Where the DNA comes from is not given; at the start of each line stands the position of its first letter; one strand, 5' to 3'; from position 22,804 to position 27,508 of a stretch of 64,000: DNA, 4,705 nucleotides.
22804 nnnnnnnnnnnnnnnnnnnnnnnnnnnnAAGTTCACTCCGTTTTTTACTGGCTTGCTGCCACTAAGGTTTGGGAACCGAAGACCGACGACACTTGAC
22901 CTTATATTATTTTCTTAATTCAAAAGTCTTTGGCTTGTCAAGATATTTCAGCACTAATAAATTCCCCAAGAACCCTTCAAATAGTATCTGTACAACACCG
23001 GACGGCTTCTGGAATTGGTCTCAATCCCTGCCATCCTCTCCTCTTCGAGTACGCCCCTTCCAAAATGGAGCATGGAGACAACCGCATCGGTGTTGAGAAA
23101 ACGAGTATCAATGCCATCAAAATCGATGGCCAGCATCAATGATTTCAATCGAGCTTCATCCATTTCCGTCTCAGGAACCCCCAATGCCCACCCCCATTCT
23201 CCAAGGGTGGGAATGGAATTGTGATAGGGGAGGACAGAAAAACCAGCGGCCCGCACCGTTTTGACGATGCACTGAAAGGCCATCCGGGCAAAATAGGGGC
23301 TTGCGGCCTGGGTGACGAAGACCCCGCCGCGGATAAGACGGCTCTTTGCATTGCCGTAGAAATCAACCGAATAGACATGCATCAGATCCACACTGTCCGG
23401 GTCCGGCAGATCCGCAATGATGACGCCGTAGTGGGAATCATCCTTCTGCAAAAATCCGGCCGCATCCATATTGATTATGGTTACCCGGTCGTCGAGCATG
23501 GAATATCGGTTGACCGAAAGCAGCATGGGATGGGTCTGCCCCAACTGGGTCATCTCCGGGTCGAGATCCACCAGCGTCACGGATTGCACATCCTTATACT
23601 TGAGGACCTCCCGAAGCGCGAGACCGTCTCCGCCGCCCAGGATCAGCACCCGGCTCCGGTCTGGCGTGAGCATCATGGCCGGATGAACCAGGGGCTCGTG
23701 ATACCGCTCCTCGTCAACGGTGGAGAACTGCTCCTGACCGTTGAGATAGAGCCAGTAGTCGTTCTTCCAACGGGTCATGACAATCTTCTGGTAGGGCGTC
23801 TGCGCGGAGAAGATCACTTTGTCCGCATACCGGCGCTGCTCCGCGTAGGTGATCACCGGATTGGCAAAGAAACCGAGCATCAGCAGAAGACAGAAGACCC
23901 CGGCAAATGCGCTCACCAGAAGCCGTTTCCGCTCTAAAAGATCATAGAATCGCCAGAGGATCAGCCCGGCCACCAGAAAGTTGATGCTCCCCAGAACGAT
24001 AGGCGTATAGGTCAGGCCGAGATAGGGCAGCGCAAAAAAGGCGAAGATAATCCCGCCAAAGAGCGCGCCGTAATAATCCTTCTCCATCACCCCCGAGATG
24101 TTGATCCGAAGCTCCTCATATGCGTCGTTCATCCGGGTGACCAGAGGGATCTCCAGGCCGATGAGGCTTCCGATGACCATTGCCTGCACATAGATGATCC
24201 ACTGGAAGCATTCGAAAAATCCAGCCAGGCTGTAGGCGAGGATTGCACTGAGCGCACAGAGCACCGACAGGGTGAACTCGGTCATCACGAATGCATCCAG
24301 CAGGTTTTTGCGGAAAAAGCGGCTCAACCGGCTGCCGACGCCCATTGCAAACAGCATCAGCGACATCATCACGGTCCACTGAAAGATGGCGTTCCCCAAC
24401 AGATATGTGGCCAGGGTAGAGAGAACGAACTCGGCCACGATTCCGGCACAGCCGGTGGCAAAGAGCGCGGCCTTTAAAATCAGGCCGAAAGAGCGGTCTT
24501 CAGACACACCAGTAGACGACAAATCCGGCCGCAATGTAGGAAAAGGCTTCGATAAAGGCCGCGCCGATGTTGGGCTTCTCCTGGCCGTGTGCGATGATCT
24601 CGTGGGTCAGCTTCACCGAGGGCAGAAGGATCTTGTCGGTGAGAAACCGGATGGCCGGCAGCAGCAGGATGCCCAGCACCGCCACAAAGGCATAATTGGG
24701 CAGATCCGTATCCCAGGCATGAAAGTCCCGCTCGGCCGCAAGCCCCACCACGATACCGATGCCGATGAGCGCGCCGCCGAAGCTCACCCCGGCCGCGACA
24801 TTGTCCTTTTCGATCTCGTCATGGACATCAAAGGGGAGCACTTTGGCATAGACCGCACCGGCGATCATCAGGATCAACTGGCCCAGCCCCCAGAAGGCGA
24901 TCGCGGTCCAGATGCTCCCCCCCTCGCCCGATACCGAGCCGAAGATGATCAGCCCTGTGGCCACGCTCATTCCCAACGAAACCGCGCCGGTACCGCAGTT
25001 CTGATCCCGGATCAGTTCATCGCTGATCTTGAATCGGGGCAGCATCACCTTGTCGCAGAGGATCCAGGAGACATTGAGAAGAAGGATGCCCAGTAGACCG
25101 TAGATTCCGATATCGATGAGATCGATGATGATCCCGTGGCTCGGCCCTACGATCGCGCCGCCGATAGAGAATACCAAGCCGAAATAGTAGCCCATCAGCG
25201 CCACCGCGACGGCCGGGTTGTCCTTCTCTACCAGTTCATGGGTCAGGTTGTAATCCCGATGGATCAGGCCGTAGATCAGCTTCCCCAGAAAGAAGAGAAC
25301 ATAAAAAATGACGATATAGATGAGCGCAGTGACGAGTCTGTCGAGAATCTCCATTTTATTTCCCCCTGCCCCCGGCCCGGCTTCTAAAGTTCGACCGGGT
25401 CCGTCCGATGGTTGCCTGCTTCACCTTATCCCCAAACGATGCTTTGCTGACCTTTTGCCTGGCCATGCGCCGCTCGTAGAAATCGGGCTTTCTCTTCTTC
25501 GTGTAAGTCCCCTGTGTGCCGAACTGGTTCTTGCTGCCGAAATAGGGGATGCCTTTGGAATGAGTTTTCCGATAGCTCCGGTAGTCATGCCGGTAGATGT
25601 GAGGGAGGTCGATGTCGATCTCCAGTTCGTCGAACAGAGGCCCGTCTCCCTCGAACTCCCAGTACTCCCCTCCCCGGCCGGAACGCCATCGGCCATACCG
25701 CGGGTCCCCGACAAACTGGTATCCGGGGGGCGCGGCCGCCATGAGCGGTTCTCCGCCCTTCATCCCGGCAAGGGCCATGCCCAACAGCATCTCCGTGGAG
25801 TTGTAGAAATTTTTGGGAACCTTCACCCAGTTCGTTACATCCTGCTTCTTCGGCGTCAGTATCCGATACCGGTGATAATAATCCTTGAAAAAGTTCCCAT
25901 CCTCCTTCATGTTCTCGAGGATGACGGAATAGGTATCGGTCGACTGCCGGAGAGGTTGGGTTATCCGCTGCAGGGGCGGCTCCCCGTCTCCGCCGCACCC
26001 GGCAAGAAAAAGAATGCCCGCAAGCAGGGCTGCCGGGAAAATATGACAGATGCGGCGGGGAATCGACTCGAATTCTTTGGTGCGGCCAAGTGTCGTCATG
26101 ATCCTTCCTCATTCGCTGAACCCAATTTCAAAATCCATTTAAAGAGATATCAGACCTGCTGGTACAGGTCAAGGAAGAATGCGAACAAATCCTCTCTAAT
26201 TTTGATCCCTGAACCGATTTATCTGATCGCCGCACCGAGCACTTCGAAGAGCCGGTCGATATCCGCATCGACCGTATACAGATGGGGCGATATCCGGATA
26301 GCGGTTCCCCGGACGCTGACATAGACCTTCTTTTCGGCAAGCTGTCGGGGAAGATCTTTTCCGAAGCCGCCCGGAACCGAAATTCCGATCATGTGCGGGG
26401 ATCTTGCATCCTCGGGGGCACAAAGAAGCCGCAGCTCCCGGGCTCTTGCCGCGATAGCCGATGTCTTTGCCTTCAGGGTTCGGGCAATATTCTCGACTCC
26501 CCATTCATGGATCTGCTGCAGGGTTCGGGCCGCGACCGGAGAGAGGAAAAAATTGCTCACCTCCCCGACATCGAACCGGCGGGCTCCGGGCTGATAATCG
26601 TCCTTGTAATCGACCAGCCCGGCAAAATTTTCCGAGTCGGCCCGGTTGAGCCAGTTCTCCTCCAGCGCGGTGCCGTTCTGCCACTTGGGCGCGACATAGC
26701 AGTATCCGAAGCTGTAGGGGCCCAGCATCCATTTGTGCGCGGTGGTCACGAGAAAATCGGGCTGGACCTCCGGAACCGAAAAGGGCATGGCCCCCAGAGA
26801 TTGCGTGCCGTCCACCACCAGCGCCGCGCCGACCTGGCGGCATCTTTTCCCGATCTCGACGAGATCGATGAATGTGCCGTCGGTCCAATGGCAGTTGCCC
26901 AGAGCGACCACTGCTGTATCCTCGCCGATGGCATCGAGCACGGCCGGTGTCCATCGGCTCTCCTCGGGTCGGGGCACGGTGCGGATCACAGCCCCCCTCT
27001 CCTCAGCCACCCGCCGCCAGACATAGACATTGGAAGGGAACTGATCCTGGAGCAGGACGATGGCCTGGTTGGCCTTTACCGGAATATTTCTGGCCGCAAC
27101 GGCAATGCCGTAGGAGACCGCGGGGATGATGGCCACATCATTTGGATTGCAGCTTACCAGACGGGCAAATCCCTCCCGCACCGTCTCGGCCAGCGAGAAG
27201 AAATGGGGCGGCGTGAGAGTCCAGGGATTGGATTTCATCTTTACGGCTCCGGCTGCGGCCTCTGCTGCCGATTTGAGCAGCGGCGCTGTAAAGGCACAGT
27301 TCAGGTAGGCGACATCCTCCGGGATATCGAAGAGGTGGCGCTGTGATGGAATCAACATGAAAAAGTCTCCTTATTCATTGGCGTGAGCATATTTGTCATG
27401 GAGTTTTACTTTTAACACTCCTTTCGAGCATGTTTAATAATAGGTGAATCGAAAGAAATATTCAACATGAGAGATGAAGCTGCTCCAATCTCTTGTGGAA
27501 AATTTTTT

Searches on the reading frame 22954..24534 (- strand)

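Call 7: search_protein_families(library=pfam, proteins=[window:22954-24534:-], max_evalue=0.001)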
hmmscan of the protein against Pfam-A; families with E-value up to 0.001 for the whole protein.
window:22954-24534:- (526 aa): 1 family
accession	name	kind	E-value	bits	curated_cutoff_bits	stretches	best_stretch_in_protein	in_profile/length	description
PF01564.23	Spermine_synth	-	2.8e-36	125.2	22.9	1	275-457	1-179/186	Spermine/spermidine synthase domain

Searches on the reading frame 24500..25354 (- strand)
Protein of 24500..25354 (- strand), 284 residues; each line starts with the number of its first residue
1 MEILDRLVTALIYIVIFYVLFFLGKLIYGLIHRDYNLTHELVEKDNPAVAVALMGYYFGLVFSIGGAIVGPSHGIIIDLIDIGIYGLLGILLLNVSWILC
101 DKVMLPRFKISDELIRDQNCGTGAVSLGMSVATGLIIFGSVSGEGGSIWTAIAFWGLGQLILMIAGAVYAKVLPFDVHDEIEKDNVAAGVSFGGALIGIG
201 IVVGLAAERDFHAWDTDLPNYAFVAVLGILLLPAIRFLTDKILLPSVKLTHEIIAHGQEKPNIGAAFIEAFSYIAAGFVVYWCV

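Call 67: search_protein_families(library=pfam, proteins=[window:24500-25354:-], max_evalue=0.001)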
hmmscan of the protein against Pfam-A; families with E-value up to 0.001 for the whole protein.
window:24500-25354:- (284 aa): 1 family
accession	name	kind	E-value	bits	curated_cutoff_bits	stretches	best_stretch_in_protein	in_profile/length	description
PF03994.20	DUF350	-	6.7e-58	194.9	26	2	4-140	3-132/133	Domain of Unknown Function (DUF350)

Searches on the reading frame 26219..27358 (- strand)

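Call 67: search_protein_families(library=pfam, proteins=[window:26219-27358:-], max_evalue=0.001)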
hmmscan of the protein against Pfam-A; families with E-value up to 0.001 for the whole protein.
window:26219-27358:- (379 aa): 1 family
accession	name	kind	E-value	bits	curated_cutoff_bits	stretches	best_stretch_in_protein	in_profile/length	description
PF00266.25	Aminotran_5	-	1.8e-27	96.7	21.5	1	55-352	43-339/371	Aminotransferase class-V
